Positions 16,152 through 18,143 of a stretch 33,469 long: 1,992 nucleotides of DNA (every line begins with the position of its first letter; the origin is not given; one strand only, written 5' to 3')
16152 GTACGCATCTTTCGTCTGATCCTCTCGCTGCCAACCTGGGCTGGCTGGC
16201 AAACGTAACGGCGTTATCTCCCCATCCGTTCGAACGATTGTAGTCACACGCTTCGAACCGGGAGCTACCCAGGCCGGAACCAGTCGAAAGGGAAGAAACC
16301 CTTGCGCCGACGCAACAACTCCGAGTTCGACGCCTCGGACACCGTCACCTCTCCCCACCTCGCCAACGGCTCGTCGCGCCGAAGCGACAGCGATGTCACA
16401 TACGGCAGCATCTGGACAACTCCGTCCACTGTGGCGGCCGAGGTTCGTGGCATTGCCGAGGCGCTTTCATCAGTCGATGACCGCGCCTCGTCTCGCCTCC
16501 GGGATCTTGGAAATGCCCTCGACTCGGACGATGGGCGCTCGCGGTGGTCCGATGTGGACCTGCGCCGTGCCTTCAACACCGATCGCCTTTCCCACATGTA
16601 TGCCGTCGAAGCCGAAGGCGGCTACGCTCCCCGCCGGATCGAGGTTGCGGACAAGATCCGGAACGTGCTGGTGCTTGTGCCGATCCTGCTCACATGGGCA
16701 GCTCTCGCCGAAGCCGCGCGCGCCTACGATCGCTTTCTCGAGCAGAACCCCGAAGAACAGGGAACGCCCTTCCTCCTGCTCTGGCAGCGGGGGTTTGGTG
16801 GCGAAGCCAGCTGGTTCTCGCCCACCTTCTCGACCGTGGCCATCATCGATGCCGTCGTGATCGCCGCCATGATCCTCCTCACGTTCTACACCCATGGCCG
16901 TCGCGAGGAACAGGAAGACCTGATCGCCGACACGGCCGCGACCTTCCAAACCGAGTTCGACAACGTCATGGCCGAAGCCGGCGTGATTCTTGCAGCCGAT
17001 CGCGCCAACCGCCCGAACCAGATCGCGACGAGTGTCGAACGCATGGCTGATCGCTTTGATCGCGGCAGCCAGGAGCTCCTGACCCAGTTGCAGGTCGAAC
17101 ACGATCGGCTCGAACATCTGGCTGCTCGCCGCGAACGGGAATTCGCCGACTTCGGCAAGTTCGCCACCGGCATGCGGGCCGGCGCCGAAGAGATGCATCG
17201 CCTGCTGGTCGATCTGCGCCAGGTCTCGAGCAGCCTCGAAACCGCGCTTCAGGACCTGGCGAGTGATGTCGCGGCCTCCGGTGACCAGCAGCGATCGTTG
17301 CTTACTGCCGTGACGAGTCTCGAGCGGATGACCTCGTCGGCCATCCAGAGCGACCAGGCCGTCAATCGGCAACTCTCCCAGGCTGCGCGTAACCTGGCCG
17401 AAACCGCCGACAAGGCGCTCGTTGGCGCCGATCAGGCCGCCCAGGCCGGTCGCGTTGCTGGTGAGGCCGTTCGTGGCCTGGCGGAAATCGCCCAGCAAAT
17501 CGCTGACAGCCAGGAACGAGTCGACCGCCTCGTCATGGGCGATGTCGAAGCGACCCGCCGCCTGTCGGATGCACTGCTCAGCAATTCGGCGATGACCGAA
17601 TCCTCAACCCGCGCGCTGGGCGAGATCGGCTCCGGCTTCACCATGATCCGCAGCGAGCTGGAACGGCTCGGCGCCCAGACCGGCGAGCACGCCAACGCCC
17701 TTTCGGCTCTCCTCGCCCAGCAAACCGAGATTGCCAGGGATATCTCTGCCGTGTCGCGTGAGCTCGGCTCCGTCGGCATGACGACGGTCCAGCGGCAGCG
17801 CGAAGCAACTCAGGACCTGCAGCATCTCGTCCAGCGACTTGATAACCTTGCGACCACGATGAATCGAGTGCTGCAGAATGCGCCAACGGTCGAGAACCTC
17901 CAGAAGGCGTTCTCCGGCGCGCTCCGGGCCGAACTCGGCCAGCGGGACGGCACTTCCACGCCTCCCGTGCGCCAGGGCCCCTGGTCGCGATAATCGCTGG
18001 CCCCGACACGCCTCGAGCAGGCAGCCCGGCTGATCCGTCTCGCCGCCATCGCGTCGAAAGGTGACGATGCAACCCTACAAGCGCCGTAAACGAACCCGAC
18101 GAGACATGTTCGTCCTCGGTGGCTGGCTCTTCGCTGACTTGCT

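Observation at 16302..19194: Candidate novel envelope module: 2-TM protein with a long cytoplasmic helical tail plus a MotB/ZorB-style TM-Asp partner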

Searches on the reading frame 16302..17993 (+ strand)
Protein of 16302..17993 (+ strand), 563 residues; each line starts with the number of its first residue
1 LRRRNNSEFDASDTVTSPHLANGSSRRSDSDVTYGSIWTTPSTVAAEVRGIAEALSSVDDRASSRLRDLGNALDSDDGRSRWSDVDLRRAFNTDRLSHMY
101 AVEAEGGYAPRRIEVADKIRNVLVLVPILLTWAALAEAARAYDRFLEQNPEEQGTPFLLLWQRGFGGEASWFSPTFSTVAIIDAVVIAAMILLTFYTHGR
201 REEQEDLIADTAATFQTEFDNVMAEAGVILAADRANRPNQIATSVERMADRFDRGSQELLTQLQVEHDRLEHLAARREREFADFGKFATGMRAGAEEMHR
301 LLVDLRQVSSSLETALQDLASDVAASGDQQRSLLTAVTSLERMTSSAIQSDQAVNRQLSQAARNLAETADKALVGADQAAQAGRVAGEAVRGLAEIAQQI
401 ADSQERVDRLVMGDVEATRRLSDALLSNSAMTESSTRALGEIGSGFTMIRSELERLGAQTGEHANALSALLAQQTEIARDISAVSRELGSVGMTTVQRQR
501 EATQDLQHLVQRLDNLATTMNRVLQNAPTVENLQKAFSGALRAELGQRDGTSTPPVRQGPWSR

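Call 3: search_protein_families(library=pfam, proteins=[window:16302-17993:+], max_evalue=1)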
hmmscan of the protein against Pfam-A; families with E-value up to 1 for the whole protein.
window:16302-17993:+ (563 aa): 11 families
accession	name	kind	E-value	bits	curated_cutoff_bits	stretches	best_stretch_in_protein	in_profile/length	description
PF00015.26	MCPsignal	-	0.00056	20.2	34.6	1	436-523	61-147/172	Methyl-accepting chemotaxis protein (MCP) signalling domain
PF05816.16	TelA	-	0.0023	17.5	30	1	256-371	46-166/332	Toxic anion resistance protein (TelA)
PF06160.17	EzrA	-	0.053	12.3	39.6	1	430-526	337-432/557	Septation ring formation regulator, EzrA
PF23153.1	Aip3p_Bud6_N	-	0.081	13.6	27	1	473-536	23-86/109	Aip3p/Bud6 N-terminal domain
PF07160.18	SKA1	-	0.099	12.9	29.6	0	296-368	29-98/243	Spindle and kinetochore-associated protein 1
PF13270.11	CCDC28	-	0.14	13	25.6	0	254-313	38-88/88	Coiled-coil domain-containing protein 28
PF05531.17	NPV_P10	-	0.17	12.8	29.8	1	475-535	7-63/75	Nucleopolyhedrovirus P10 protein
PF19771.4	DUF6257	-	0.38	11.1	26.2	0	379-413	16-50/61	Family of unknown function (DUF6257)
PF14932.11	HAUS-augmin3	-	0.59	10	29.4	1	306-371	72-137/260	HAUS augmin-like complex subunit 3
PF08702.15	Fib_alpha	-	0.68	10.6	29.9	0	305-366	26-87/143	Fibrinogen alpha/beta chain family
PF09325.15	Vps5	-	0.77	9.7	27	1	291-381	15-103/236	Vps5 C terminal like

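Call 4: search_protein_families(library=padloc, proteins=[window:16302-17993:+], max_evalue=1)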
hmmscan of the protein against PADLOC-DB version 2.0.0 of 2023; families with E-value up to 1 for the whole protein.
window:16302-17993:+ (563 aa): 11 families
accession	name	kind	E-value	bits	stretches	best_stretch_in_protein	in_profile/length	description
PDLC00601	ZorA1|ZorA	-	0.00014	18.6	2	390-544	481-628/699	MotA/ExbB/TolQ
PDLC02741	PbeC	-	0.0076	12.8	1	294-408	343-459/644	PbeC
PDLC00580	JetC3|JetC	-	0.014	11.7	1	223-412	646-832/1068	DUF3584 domain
PDLC00581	JetC3|JetC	-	0.019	10.8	1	236-517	897-1172/1473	DUF3584 domain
PDLC04886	PDC-S06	-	0.022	11.6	1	381-515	356-491/727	-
PDLC00519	JetC1|JetC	-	0.056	9.6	2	244-367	325-448/1097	DUF3584 domain; MukB-like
PDLC00604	ZorA1|ZorA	-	0.16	8.3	1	238-372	428-555/639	MotA/ExbB/TolQ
PDLC03863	LmuB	-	0.66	6.6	0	310-539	209-436/610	-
PDLC02668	DndD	-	0.67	6.8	1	387-527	157-295/659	DndD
PDLC02667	DndD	-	0.77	6.4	1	403-529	175-298/657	DndD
PDLC03862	LmuB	-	0.9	5.8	1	435-543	386-497/643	-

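Call 5: search_protein_families(library=ncbifam, proteins=[window:16302-17993:+], max_evalue=1)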
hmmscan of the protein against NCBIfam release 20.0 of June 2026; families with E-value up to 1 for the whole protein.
window:16302-17993:+ (563 aa): 7 families
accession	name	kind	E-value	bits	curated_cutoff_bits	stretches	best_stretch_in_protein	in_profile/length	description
TIGR02168.1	SMC_prok_B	equivalog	5.7e-06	24.4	567.35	1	259-545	673-955/1181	chromosome segregation protein SMC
TIGR02169.1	SMC_prok_A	equivalog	0.0035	15.1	729.4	1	287-523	246-482/1165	chromosome segregation protein SMC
NF052565.1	OrnLipAcylHsRhiz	equivalog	0.01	15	450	1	404-546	15-158/259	ornithine lipid ester-linked acyl 2-hydroxylase OlsC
NF010391.0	PRK13818.1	equivalog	0.014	15.6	206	1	381-459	4-80/121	ribosome-binding factor A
NF045487.1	ASRP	equivalog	0.025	13.2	300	1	423-523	176-268/593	archaea-specific SMC-related protein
NF051431.1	Rv0361_Cterm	subfamily_domain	0.067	13.4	37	1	177-220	7-51/140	Rv0361 family membrane protein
NF043058.1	T4SS_LegC2C7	subfamily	0.58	9.1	350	1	240-371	171-299/348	LegC2/C7 family Dot/Icm T4SS effector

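Call 7: find_homologous_proteins(query=window:16302-17993:+)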
Query window:16302-17993:+ (563 aa): 455 proteins with E <= 0.001 among 8000 candidates; the best 120 are listed.
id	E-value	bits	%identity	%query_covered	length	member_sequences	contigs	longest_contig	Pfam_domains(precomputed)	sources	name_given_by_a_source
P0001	0.0e+0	1186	100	100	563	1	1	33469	-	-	-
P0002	0.0e+0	1185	100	100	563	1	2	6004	-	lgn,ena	-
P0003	0.0e+0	1052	89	100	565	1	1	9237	-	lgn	-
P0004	0.0e+0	1011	85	100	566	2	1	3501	-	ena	-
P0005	6.8e-290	980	84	98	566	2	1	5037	-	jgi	-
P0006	1.1e-283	959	85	94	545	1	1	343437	-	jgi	jgi:hypothetical protein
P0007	7.4e-267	904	79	97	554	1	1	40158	-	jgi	jgi:predicted nucleic acid-binding Zn-ribbon protein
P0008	8.6e-267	904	78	98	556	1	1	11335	-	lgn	-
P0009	1.6e-265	900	80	95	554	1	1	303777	-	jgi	jgi:predicted nucleic acid-binding Zn-ribbon protein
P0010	9.4e-264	894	77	97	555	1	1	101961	-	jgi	jgi:predicted nucleic acid-binding Zn-ribbon protein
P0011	1.3e-263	893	78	96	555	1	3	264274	-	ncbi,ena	-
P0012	3.5e-257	872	75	95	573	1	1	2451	-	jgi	jgi:methyl-accepting chemotaxis protein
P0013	4.1e-257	872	73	100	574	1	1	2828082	-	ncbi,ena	-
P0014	1.3e-256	870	76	95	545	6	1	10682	-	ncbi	-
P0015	3.3e-256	869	78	93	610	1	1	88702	-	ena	-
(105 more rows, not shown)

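Call 14: find_related_loci(query=A1, collection=genome_contigs, flank=10000)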
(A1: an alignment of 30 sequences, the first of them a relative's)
Query A1 (563 aa) in genome_contigs; peptide patterns used: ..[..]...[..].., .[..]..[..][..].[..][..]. (x = any residue, [..] = any of these).
183 stretches matched a pattern; 91 encode a relative of the query (tblastn E <= 1e-3); the best 80 are kept; 80 distinct loci.
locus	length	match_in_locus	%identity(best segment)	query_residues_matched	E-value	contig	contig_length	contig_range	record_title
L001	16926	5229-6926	87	1-563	0e+0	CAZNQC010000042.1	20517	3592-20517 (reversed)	MAG TPA_asm: uncultured Sphaerobacteraceae bacterium isolate SRP344714_co1_164 genome assembly, contig: NODE_4894_length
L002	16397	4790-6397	77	27-563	0e+0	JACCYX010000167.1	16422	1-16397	MAG: Chloroflexia bacterium isolate MGR_bin215 SD2897-2912_k127_6569247, whole genome shotgun sequence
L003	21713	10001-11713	73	1-563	0e+0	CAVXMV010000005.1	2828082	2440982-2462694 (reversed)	MAG: uncultured Chloroflexia bacterium isolate MFD02840.bin.2.2 genome assembly, contig: contig_5254, whole genome shotg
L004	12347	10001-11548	68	36-551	0e+0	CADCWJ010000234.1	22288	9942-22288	MAG: uncultured Thermomicrobiales bacterium isolate AVDCRST_MAG87 genome assembly, contig: k137_178041, whole genome sho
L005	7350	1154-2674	67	36-555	0e+0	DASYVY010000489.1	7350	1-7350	MAG TPA_asm: Thermomicrobiales bacterium isolate SMAG_U6266 k141_107307, whole genome shotgun sequence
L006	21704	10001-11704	76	2-563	0e+0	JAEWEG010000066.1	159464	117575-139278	MAG: Chloroflexota bacterium isolate OH_PBlB_136 k127_705959, whole genome shotgun sequence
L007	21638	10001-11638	63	1-545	0e+0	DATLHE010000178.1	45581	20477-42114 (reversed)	MAG TPA_asm: Thermomicrobiales bacterium isolate SMAG_U13632 k141_4401142, whole genome shotgun sequence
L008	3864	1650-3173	64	44-552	0e+0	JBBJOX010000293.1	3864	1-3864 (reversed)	MAG: Thermomicrobiales bacterium isolate RDP_SRG_02 MBC-RDOWN_F0-S0_19534, whole genome shotgun sequence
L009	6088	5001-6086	88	37-398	0e+0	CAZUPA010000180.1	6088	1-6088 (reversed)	MAG TPA_asm: uncultured Sphaerobacteraceae bacterium isolate SRP344714_co2_29 genome assembly, contig: NODE_34049_length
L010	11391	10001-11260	75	1-414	0e+0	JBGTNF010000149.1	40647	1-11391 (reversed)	MAG: Thermomicrobiales bacterium isolate JTS-RE381 k141_12105145, whole genome shotgun sequence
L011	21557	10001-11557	61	44-562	0e+0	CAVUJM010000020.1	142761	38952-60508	MAG: uncultured Chloroflexia bacterium isolate MFD01721.bin.3.252 genome assembly, contig: contig_34891, whole genome sh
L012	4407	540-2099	63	44-562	0e+0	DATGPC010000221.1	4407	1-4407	MAG TPA_asm: Thermomicrobiales bacterium isolate SMAG_U10385 k141_2814867, whole genome shotgun sequence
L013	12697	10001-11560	61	44-563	0e+0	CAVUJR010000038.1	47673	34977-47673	MAG: uncultured Chloroflexia bacterium isolate MFD01721.bin.2.39 genome assembly, contig: contig_42744, whole genome sho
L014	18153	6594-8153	61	44-563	0e+0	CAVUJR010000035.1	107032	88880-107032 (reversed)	MAG: uncultured Chloroflexia bacterium isolate MFD01721.bin.2.39 genome assembly, contig: contig_37811, whole genome sho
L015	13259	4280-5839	61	44-563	0e+0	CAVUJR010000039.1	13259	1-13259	MAG: uncultured Chloroflexia bacterium isolate MFD01721.bin.2.39 genome assembly, contig: contig_42747, whole genome sho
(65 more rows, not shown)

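Call 17: search_solved_structures(query=A1, max_evalue=10, show_alignments=2)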
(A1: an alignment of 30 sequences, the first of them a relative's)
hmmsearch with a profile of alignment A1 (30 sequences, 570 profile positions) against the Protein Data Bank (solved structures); distinct sequences matched with E-value up to 10: 19.
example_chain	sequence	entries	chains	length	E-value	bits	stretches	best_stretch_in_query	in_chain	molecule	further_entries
2ch7_B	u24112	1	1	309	1.1e-07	33.9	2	346-525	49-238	METHYL-ACCEPTING CHEMOTAXIS PROTEIN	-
2ch7_A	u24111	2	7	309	1.2e-07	33.8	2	346-525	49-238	METHYL-ACCEPTING CHEMOTAXIS PROTEIN | Methyl-accepting chemotaxis protein 2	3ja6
3ja6_H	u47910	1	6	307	1.4e-07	33.6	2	346-525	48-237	Methyl-accepting chemotaxis protein 2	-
8qae_A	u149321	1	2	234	2.3e-07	32.9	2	400-541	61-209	sc-apCC-6-SLLA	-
8a3k_UNK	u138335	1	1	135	8.2e-05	24.4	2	433-527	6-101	sc-apCC-4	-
9r1o_A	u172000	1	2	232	0.0052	18.5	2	435-533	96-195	sc-apCC-6-DPH-NR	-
8qad_A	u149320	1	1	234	0.007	18.1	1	435-524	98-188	sc-apCC-6-LLIA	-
5cwb_A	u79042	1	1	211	0.053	15.2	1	385-549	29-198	Designed helical repeat protein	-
7wxz_A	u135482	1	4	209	0.12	14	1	427-517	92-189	Spike protein S2'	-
9ojr_H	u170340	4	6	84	0.14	13.8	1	396-472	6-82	Synaptosomal-associated protein 25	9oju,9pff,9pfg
1jth_A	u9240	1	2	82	0.17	13.4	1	397-471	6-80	SNAP25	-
6ip1_C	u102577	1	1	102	0.25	12.9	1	396-472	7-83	Synaptosomal-associated protein 25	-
5zhy_A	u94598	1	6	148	0.6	11.7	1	400-522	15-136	Spike glycoprotein, Spike glycoprotein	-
9r1k_A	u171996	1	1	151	0.61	11.7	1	432-535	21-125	sc-apCC-4-A7F-1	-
9r1j_A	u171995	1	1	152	0.83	11.2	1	433-539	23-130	sc-apCC-4-NR-1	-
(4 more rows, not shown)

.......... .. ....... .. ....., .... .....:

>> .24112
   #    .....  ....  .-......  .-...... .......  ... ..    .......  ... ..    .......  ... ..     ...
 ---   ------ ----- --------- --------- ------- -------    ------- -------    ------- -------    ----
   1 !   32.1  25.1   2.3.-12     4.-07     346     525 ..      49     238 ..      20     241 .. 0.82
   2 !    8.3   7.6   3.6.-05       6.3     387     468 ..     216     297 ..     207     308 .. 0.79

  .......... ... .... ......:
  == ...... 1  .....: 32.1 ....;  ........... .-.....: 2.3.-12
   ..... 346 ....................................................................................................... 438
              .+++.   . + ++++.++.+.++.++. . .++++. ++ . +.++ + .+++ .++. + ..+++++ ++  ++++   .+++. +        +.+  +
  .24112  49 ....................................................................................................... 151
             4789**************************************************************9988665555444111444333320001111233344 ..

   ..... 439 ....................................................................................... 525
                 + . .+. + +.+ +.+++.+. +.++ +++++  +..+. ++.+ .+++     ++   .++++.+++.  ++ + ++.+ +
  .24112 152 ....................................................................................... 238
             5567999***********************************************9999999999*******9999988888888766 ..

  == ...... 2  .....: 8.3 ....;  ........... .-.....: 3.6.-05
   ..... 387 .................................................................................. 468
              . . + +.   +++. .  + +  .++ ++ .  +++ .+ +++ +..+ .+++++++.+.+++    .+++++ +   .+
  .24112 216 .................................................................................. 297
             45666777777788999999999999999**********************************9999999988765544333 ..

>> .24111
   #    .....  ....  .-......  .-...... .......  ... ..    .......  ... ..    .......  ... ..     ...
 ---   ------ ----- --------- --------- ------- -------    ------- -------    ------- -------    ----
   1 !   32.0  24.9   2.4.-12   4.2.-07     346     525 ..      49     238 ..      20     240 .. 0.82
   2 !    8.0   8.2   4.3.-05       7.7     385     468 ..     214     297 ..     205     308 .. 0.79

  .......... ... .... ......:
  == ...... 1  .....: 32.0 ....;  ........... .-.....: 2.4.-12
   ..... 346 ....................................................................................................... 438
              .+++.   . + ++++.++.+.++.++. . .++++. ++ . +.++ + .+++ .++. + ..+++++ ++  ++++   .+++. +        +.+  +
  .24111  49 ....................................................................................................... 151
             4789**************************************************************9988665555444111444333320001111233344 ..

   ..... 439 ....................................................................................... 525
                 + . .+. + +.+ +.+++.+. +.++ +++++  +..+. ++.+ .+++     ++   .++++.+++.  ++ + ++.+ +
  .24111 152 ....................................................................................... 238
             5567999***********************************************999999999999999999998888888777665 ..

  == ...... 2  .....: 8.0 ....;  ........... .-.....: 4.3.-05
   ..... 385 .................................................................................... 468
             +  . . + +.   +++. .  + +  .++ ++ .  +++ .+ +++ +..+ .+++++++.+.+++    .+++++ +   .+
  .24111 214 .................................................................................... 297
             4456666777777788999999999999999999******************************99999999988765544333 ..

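Call 34: predict_structure(alignment_id=A1)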
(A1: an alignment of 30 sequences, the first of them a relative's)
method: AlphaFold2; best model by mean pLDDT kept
length: 563 residues; sequences in the alignment: 30
mean_pLDDT: 66.4   pTM: 0.34
mean pLDDT of the five models: 66.4, 65.2, 64.5, 60.5, 57.5
residues with pLDDT >= 90: 35; 70-90: 220; 50-70: 204; < 50: 104
segments of 3 or more residues with pLDDT < 50: 1-37, 342-352, 425-433, 484-499, 547-563
pLDDT, mean of each block of 10 residues (from residue 1): 36 33 34 45 90 89 92 87 86 89 81 81 85 80 75 73 64 69 86 86 87 91 88 75 80 84 83 78 71 72 68 62 55 53 44 52 55 56 58 62 64 60 49 50 63 62 58 59 43 43 61 66 54 62 53 40 36
secondary structure, 60 per line:
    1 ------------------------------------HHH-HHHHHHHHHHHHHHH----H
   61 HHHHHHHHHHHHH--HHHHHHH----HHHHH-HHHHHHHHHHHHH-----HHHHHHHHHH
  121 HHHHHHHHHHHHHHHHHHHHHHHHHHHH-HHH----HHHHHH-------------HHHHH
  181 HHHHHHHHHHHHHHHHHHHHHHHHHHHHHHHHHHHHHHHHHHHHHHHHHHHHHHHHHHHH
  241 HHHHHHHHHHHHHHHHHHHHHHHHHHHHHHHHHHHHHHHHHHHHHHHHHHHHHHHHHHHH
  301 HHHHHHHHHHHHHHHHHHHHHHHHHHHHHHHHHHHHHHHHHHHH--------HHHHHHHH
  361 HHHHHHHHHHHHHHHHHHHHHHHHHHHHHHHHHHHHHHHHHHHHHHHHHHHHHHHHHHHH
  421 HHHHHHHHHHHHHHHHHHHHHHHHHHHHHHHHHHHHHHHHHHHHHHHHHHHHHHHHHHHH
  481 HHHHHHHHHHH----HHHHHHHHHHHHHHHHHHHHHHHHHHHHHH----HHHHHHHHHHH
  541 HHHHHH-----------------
elements in order: H41-55 H60-73 H76-82 H87-91 H93-105 H111-148 H157-162 H176-344 H353-491 H496-525 H530-546

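Call 37: fold_search(model_id=the predicted structure, library=pdb)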
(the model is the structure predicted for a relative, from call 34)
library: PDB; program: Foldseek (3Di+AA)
matches with E <= 10: 549; with E <= 0.001: 0
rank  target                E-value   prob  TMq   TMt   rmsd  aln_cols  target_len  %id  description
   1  6djl_E                1.4e-01  0.44  0.10  0.23  23.8       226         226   15  Crystal structure of the Rab11 GEF SH3BP5 bound to nucleotide free Rab11A (released 2018-09-26)
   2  9a72_A                1.8e-01  0.44  0.12  0.21  16.6       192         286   14  Integrative model of YFMS-CHEW by crosslinking MS and deep learning (released 2024-09-18)
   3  8iyj_V0               1.8e-01  0.20  0.09  0.21  20.1       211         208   13  Cryo-EM structure of the 48-nm repeat doublet microtubule from mouse sperm (released 2023-07-05)
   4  4o9y_G                2.0e-01  0.18  0.10  0.03  32.8       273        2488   13  Crystal Structure of TcdA1 (released 2014-02-26)
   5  6h6e_A                2.0e-01  0.16  0.10  0.03  30.8       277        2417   14  PTC3 holotoxin complex from Photorhabdus luminecens in prepore state (TcdA1, TcdB2, TccC3) (released 2018-10-03)
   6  6h2e_P                2.5e-01  0.30  0.13  0.23  21.1       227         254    8  Structure of the soluble AhlC of the tripartite alpha-pore forming toxin, AHL, from Aeromonas hydrophila. (released 2019-07-10)
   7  5zfp_B                2.5e-01  0.23  0.11  0.22  16.1       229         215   10  Structure of the ExbB/ExbD hexameric complex (released 2018-05-09)
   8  6sue_A                2.9e-01  0.38  0.14  0.05  27.0       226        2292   12  Structure of Photorhabdus luminescens Tc holotoxin pore, Mutation TccC3-D651A (released 2019-11-06)
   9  3zx6_A                3.1e-01  0.41  0.15  0.23  19.3       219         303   16  Structure of Hamp(AF1503)-Tsr fusion - Hamp (A291V) mutant (released 2012-02-29)
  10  8glv_Do               3.1e-01  0.28  0.12  0.05  54.5       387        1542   16  96-nm repeat unit of doublet microtubules from Chlamydomonas reinhardtii flagella (released 2023-05-31)
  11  6djl_B                3.4e-01  0.33  0.11  0.24  21.7       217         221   15  Crystal structure of the Rab11 GEF SH3BP5 bound to nucleotide free Rab11A (released 2018-09-26)
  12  6rw9_A                3.6e-01  0.28  0.13  0.04  33.5       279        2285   12  Cryo-EM structure of Morganella morganii TcdA4 (released 2019-10-23)
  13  3zx6_B                3.8e-01  0.38  0.15  0.24  23.5       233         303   16  Structure of Hamp(AF1503)-Tsr fusion - Hamp (A291V) mutant (released 2012-02-29)
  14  7n6g_3R               4.0e-01  0.21  0.12  0.17  36.0       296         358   13  C1 of central pair (released 2022-05-18)
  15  5zfp_J                4.0e-01  0.18  0.12  0.22  15.7       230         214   11  Structure of the ExbB/ExbD hexameric complex (released 2018-05-09)
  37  2ch7_B                7.1e-01  0.20  0.13  0.23  40.0       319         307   14  Crystal structure of the cytoplasmic domain of a bacterial chemoreceptor from Thermotoga maritima (released 2006-04-18)
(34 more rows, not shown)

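Call 95: search_protein_families(library=phrogs, proteins=[window:16302-17993:+], max_evalue=0.01)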
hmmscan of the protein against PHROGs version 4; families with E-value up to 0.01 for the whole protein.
window:16302-17993:+ (563 aa): 0 families
